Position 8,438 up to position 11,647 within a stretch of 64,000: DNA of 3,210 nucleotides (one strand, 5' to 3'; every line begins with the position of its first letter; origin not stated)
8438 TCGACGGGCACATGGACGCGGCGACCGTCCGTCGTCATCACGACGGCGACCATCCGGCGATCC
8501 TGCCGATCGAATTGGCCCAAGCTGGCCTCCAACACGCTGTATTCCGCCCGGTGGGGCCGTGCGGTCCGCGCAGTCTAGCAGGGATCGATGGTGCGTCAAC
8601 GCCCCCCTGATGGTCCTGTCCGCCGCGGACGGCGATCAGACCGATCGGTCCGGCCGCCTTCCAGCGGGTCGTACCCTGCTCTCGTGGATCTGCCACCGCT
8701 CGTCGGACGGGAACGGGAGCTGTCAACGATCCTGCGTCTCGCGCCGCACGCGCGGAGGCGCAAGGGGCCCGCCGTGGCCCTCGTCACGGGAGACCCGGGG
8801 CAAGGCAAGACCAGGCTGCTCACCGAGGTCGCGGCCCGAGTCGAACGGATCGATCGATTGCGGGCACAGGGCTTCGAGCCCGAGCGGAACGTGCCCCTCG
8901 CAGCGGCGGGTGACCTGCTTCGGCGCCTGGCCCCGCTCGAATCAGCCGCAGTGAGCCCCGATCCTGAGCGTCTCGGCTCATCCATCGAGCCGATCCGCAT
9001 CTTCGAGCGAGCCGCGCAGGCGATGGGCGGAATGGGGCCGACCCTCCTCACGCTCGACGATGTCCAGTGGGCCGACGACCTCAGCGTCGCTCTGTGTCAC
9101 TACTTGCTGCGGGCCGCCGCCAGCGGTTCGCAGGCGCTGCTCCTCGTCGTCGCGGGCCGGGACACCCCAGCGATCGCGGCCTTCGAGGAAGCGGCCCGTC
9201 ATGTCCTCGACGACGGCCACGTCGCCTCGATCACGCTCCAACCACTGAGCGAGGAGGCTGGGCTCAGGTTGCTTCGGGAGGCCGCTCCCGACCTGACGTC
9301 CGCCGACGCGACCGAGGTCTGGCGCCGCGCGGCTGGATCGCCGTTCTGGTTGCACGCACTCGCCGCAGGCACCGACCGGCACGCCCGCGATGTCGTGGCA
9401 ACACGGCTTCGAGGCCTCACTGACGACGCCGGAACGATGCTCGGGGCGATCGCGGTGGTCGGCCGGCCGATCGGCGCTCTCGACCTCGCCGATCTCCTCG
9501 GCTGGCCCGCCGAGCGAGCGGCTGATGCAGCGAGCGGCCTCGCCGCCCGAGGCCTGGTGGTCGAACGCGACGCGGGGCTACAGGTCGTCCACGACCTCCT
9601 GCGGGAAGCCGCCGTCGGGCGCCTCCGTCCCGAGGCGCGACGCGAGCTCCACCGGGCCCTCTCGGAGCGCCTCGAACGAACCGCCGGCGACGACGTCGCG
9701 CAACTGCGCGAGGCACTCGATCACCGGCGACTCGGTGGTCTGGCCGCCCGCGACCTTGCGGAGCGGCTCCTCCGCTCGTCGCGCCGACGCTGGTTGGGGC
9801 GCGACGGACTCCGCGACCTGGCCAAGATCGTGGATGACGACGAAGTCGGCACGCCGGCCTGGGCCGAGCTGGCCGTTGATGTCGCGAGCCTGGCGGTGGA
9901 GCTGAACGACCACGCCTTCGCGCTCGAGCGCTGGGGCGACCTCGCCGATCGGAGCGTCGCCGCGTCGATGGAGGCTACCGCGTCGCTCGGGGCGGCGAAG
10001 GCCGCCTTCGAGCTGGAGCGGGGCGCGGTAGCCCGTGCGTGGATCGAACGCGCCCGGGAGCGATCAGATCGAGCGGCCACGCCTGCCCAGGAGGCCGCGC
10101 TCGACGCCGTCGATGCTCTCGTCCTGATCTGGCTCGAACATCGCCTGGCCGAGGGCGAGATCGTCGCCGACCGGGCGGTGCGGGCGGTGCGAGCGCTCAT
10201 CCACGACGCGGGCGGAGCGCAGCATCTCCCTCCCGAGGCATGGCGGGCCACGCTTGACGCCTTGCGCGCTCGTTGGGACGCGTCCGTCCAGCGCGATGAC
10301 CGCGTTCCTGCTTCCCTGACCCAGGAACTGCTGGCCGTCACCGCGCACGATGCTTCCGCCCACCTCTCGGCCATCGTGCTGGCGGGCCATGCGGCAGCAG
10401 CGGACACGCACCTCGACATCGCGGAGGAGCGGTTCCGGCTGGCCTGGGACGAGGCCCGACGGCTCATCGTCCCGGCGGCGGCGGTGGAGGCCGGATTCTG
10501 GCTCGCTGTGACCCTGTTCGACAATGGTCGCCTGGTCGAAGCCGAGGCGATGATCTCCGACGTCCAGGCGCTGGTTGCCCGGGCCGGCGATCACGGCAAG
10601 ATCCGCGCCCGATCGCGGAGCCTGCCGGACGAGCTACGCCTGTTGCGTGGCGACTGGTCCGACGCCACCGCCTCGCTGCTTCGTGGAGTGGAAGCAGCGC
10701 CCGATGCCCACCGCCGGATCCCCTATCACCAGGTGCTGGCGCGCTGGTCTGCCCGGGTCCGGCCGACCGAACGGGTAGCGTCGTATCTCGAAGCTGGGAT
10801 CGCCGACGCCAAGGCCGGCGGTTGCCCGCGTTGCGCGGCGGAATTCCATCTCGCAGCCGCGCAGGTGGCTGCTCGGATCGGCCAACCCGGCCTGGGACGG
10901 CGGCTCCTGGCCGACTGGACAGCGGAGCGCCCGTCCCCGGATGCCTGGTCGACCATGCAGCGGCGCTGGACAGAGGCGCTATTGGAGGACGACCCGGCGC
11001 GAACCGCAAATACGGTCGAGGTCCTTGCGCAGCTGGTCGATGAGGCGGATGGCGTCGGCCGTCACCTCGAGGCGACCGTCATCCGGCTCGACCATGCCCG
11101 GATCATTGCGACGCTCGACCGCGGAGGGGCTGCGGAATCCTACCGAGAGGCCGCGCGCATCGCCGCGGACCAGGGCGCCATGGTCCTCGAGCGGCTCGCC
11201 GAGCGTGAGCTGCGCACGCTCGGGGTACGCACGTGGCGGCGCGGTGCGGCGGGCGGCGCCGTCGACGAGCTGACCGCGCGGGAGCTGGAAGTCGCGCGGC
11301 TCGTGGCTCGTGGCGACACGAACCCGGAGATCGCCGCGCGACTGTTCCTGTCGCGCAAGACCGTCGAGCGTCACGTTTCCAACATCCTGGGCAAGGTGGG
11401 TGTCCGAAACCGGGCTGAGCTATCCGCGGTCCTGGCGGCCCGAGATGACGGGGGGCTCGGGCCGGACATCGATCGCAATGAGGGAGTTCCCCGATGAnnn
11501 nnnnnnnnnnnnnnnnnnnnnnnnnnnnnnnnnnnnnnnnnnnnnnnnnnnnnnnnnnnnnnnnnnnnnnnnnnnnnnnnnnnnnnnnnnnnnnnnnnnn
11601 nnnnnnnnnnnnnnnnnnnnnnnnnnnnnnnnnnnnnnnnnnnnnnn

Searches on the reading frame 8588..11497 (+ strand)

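Call 5: search_protein_families(library=pfam, proteins=[window:8588-11497:+], max_evalue=0.01)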
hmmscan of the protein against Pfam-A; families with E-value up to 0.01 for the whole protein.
window:8588-11497:+ (969 aa): 5 families
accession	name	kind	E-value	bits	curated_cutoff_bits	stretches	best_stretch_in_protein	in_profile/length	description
PF13191.12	AAA_16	-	1e-16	62.3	32.6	1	37-186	1-166/167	AAA ATPase domain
PF00196.25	GerE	-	1.4e-16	60.2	23.5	1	894-945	2-53/57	Bacterial regulatory proteins, luxR family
PF13384.12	HTH_23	-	2.4e-05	24.4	24.6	1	898-931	6-39/50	Homeodomain-like domain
PF13401.12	AAA_22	-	0.0002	22.1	27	1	59-182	3-114/130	AAA domain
PF01637.24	ATPase_2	-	0.0062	16.8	33.2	0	39-88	2-47/225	ATPase domain predominantly from Archaea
